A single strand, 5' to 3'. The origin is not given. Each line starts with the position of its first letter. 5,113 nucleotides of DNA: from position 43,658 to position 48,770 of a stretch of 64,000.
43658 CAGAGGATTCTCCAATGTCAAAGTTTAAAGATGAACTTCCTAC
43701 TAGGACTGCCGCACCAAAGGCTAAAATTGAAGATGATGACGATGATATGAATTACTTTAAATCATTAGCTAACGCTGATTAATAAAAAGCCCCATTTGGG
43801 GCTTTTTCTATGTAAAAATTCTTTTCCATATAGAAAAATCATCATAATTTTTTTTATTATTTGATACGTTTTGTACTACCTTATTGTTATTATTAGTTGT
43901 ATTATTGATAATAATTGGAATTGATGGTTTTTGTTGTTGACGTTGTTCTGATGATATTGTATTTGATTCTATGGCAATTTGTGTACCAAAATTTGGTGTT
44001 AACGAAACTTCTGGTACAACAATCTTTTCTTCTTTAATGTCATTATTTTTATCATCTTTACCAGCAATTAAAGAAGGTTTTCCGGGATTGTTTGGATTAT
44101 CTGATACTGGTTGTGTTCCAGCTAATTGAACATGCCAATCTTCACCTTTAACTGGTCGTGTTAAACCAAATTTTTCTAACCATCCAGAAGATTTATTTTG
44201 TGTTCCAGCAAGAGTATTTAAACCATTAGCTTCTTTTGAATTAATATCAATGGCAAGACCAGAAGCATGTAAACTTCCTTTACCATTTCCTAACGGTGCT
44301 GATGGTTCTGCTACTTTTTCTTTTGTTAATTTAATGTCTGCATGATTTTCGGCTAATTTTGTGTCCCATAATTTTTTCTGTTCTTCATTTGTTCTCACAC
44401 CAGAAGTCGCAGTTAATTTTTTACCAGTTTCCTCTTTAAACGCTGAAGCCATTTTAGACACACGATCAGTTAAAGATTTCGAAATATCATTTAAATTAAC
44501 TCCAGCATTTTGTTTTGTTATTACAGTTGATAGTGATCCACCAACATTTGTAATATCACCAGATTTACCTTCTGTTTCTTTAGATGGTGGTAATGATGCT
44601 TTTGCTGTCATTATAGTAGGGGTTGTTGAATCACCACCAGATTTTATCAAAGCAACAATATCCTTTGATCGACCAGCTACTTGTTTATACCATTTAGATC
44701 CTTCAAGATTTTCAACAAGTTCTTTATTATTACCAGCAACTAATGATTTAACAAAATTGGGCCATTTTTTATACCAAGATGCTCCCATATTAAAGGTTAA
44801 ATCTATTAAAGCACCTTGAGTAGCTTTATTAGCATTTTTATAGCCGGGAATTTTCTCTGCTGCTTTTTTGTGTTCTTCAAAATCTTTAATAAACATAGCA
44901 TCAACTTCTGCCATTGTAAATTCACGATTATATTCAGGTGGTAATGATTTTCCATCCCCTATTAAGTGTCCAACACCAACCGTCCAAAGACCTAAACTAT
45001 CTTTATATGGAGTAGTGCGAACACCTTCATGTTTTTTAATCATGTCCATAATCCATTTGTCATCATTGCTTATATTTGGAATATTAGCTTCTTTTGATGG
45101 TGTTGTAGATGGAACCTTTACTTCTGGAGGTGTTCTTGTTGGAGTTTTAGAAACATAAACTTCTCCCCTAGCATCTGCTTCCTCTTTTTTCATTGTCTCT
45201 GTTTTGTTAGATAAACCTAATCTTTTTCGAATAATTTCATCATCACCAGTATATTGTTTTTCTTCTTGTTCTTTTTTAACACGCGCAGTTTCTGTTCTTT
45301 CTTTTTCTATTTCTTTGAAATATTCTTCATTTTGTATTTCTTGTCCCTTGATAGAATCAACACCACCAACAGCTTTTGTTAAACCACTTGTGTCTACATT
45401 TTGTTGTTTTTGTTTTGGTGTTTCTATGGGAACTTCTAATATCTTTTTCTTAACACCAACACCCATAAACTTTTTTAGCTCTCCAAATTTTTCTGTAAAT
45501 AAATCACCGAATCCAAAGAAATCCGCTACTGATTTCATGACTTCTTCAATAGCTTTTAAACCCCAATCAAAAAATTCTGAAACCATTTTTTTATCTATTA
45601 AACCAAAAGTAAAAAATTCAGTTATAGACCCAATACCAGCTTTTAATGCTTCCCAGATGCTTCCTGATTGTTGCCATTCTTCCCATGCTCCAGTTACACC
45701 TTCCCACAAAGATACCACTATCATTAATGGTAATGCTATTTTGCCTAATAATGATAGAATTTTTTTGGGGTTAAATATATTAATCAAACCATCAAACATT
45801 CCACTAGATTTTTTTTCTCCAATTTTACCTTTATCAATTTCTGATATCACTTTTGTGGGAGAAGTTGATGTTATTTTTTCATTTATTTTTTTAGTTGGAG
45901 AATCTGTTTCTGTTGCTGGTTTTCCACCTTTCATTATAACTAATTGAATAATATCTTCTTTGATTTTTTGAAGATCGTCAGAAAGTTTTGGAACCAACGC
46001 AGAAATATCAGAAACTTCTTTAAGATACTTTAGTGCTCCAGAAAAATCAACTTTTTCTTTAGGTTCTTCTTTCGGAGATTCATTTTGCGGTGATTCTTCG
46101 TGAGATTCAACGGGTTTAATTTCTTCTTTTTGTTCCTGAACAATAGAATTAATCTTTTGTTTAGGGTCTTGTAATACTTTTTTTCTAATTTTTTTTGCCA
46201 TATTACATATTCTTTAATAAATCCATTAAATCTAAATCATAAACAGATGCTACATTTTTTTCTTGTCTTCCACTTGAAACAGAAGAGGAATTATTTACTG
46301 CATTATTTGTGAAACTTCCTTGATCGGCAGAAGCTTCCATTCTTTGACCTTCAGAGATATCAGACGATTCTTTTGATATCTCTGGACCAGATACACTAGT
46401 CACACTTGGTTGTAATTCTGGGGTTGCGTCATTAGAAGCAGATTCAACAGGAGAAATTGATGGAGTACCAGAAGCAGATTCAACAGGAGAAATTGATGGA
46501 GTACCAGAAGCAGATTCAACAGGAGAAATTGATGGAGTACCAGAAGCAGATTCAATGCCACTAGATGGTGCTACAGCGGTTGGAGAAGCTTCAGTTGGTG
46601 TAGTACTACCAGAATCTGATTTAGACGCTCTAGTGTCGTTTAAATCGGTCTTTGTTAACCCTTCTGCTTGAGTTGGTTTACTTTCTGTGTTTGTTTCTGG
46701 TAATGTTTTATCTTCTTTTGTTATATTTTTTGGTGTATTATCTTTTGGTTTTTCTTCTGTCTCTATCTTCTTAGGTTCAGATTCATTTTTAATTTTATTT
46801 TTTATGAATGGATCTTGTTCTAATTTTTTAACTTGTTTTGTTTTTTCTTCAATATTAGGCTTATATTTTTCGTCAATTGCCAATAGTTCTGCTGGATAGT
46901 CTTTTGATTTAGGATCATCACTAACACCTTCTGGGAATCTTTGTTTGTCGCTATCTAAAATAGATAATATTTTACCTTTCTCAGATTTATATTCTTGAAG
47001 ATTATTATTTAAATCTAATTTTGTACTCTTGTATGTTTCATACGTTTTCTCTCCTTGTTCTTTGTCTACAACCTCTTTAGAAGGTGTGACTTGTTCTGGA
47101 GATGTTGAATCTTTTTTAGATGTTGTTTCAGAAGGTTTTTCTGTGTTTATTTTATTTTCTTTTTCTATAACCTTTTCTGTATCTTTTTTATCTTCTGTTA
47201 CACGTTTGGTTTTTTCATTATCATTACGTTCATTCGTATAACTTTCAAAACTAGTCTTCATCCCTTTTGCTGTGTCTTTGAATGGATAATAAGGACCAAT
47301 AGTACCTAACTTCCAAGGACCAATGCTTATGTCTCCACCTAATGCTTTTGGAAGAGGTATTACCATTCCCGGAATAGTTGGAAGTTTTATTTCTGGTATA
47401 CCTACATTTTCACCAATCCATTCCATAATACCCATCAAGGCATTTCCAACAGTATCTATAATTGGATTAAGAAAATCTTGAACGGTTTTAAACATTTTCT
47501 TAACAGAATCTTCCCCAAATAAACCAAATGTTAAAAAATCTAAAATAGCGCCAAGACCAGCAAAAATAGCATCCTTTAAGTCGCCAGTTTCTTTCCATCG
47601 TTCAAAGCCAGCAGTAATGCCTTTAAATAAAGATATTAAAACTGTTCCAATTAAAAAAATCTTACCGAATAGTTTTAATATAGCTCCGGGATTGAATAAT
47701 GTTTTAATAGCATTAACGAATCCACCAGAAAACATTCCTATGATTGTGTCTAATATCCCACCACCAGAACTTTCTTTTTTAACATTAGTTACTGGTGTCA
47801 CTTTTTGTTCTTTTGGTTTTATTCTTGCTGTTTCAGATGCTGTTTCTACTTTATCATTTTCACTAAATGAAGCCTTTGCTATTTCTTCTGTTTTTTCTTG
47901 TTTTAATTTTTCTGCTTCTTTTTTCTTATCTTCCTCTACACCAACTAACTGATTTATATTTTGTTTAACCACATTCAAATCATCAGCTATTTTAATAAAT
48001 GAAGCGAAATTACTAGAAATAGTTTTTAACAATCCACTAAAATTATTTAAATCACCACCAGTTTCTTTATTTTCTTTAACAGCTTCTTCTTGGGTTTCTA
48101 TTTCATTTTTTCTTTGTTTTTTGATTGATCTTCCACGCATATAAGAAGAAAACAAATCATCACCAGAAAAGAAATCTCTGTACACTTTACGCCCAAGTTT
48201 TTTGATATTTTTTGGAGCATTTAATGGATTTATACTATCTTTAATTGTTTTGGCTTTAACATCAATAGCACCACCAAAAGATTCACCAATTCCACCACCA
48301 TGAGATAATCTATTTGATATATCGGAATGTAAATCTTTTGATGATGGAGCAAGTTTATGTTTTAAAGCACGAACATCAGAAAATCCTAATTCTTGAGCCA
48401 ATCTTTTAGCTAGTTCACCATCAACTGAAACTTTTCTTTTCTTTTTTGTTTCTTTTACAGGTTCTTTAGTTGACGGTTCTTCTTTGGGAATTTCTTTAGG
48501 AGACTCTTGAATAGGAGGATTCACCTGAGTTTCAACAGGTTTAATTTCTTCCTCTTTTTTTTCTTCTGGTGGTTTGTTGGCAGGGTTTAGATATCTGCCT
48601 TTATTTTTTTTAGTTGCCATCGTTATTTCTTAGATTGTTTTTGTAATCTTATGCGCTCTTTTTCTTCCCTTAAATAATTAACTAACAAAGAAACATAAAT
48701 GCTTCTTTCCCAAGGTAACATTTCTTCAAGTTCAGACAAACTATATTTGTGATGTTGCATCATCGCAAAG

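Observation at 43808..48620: Tandem paralogous ~800-aa transmembrane proteins; one carries T4-lysozyme-like plus M15 peptidase domains while the gp5-like spike lacks lysozyme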

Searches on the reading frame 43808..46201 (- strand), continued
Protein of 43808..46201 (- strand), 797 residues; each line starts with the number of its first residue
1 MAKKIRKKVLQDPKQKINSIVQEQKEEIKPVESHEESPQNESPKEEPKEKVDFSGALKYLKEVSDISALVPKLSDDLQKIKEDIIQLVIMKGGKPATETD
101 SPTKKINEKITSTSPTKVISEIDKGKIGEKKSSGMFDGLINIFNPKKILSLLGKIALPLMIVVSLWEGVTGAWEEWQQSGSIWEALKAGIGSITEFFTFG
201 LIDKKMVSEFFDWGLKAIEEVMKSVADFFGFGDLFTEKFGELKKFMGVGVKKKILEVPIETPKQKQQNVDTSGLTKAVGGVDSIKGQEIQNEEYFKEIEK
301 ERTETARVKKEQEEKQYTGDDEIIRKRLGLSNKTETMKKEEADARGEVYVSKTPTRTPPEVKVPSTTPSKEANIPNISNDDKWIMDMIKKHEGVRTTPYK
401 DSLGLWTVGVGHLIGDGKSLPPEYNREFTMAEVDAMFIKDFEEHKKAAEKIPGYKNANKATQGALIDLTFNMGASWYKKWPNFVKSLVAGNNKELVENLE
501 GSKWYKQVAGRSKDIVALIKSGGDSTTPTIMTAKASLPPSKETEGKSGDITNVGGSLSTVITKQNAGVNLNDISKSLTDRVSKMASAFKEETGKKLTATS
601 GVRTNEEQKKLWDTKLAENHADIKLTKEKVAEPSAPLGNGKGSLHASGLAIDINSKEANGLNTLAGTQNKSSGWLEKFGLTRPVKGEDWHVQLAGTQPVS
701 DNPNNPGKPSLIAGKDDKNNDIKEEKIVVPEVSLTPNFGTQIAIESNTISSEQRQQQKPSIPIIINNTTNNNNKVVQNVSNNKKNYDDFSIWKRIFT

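Call 82: fold_search(model_id=the predicted structure, library=pdb)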
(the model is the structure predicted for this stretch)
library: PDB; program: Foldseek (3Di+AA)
matches with E <= 10: 734; with E <= 0.001: 657
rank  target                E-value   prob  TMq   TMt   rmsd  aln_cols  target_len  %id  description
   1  201l_B                2.7e-06  1.00  0.16  0.70   3.3       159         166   28  HOW AMINO-ACID INSERTIONS ARE ALLOWED IN AN ALPHA-HELIX OF T4 LYSOZYME (released 1994-01-31)
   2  4pla                  3.0e-06  1.00  0.16  0.25   3.2       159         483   26  Crystal structure of phosphatidyl inositol 4-kinase II alpha in complex with ATP (released 2014-09-10)
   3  175l_A                3.1e-06  1.00  0.16  0.75   2.4       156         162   26  PROTEIN FLEXIBILITY AND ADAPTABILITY SEEN IN 25 CRYSTAL FORMS OF T4 LYSOZYME (released 1995-07-10)
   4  4pk0_A                3.6e-06  1.00  0.16  0.70   2.4       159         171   27  CRYSTAL STRUCTURE OF T4 LYSOZYME-PEPTIDE IN COMPLEX WITH TEICOPLANIN-A2-2 (released 2014-09-10)
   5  3oe0_A                4.0e-06  1.00  0.16  0.29   2.3       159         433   27  Crystal structure of the CXCR4 chemokine receptor in complex with a cyclic peptide antagonist CVX15 (released 2010-10-27)
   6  7f8u                  4.4e-06  1.00  0.16  0.29   2.7       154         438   27  Crystal structure of the cholecystokinin receptor CCKAR in complex with lintitript (released 2021-10-13)
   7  3sb6_A                4.4e-06  1.00  0.16  0.70   2.8       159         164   26  Cu-mediated Dimer of T4 Lysozyme D61H/K65H/R76H/R80H by Synthetic Symmetrization (released 2011-09-21)
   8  1pqo                  4.6e-06  1.00  0.16  0.70   3.0       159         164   27  T4 Lysozyme Core Repacking Mutant L118I/TA (released 2003-10-07)
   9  7f8x_A                4.6e-06  1.00  0.16  0.28   3.0       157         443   27  Crystal structure of the cholecystokinin receptor CCKAR in complex with NN9056 (released 2021-12-29)
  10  148l_E                4.6e-06  1.00  0.16  0.68   3.3       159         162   26  A COVALENT ENZYME-SUBSTRATE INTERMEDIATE WITH SACCHARIDE DISTORTION IN A MUTANT T4 LYSOZYME (released 1994-04-30)
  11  258l                  4.8e-06  1.00  0.16  0.70   3.0       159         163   26  AN ADAPTABLE METAL-BINDING SITE ENGINEERED INTO T4 LYSOZYME (released 2000-09-11)
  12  4yc4                  4.8e-06  1.00  0.16  0.25   3.2       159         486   26  Crystal structure of phosphatidyl inositol 4-kinase II alpha in complex with nucleotide analog (released 2015-07-15)
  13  1cu6                  5.0e-06  1.00  0.16  0.70   3.1       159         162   27  T4 LYSOZYME MUTANT L91A (released 1999-11-17)
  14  6v51                  5.3e-06  1.00  0.16  0.69   3.1       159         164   27  Spin-labeled T4 Lysozyme (9/131FnbY)-(4-Amino-TEMPO) (released 2020-10-07)
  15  3g3w                  5.5e-06  1.00  0.16  0.70   3.0       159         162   27  Crystal structure of spin labeled T4 Lysozyme (T151R1) at 291 K (released 2009-05-05)
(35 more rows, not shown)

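Call 95: find_related_loci(query=L001:7906-9195:+, collection=viral_contigs, flank=4000)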
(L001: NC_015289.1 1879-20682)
Query L001:7906-9195:+ (430 aa) in viral_contigs; peptide patterns used: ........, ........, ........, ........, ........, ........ (x = any residue, [..] = any of these).
83 stretches matched a pattern; 53 encode a relative of the query (tblastn E <= 1e-3); 53 distinct loci.
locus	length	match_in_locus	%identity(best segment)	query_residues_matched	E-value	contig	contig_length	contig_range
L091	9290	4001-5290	100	1-430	0e+0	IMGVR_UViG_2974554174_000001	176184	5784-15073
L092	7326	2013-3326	72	1-430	0e+0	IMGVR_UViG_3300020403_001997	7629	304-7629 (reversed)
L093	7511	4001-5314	72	1-430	0e+0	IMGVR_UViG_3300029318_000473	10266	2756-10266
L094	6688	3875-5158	62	1-430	6e-164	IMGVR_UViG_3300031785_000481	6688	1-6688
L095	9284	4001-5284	62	1-430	4e-163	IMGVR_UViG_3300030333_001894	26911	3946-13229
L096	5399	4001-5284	62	1-430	3e-156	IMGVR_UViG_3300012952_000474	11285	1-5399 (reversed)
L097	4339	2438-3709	58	1-430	1e-155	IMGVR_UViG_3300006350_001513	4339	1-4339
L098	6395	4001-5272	57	1-430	5e-152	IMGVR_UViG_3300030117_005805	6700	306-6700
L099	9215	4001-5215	57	1-430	5e-139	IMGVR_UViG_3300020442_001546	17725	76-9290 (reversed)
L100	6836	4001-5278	53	1-430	2e-134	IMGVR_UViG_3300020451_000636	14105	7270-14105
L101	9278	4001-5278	53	1-430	2e-134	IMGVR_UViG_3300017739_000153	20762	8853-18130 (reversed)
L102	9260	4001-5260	57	1-430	5e-139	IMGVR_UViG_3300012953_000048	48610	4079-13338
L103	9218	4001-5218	54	1-430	5e-134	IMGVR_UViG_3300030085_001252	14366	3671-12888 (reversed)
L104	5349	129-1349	56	1-430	8e-133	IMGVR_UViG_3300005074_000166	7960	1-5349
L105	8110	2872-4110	56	1-430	4e-132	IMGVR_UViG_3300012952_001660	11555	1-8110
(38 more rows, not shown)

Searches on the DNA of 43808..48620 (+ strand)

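Call 5: search_dna_similar(query=window:43808-48620:+, collection=phages, mode=near, max_rows=15)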
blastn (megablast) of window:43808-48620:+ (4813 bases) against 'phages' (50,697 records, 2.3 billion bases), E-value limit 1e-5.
No match.

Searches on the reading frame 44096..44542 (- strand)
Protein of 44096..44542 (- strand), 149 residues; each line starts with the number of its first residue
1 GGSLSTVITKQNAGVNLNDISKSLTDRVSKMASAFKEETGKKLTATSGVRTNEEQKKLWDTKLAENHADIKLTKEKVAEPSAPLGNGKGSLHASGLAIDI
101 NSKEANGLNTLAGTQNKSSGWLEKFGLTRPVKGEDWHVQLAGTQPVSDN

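Call 81: search_solved_structures(query=window:44096-44542:-, max_evalue=1, show_alignments=2)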
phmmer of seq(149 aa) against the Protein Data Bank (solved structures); distinct sequences matched with E-value up to 1: 8.
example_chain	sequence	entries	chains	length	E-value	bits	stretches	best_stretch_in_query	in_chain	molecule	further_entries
4ox3_A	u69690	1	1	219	0.0019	21.7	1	20-113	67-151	Putative carboxypeptidase YodJ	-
6a6a_A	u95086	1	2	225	0.0026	21.3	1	45-123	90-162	D-alanyl-D-alanine carboxypeptidase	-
5zhf_A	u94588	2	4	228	0.0027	21.2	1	45-123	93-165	D-alanyl-D-alanine carboxypeptidase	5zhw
4mur_A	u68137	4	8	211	0.0049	20.4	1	36-104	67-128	D,D-dipeptidase/D,D-carboxypeptidase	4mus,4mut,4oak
5hnm_A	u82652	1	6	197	0.0074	19.8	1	45-123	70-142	D-alanyl-D-alanine carboxypeptidase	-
4mph_A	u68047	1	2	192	0.0089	19.6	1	37-124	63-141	D-alanyl-D-alanine carboxypeptidase family protein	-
4jid_A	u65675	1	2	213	0.011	19.3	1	37-124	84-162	D-alanyl-D-alanine carboxypeptidase family protein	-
4f78_A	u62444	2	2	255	0.91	13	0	37-101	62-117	D,D-dipeptidase/D,D-carboxypeptidase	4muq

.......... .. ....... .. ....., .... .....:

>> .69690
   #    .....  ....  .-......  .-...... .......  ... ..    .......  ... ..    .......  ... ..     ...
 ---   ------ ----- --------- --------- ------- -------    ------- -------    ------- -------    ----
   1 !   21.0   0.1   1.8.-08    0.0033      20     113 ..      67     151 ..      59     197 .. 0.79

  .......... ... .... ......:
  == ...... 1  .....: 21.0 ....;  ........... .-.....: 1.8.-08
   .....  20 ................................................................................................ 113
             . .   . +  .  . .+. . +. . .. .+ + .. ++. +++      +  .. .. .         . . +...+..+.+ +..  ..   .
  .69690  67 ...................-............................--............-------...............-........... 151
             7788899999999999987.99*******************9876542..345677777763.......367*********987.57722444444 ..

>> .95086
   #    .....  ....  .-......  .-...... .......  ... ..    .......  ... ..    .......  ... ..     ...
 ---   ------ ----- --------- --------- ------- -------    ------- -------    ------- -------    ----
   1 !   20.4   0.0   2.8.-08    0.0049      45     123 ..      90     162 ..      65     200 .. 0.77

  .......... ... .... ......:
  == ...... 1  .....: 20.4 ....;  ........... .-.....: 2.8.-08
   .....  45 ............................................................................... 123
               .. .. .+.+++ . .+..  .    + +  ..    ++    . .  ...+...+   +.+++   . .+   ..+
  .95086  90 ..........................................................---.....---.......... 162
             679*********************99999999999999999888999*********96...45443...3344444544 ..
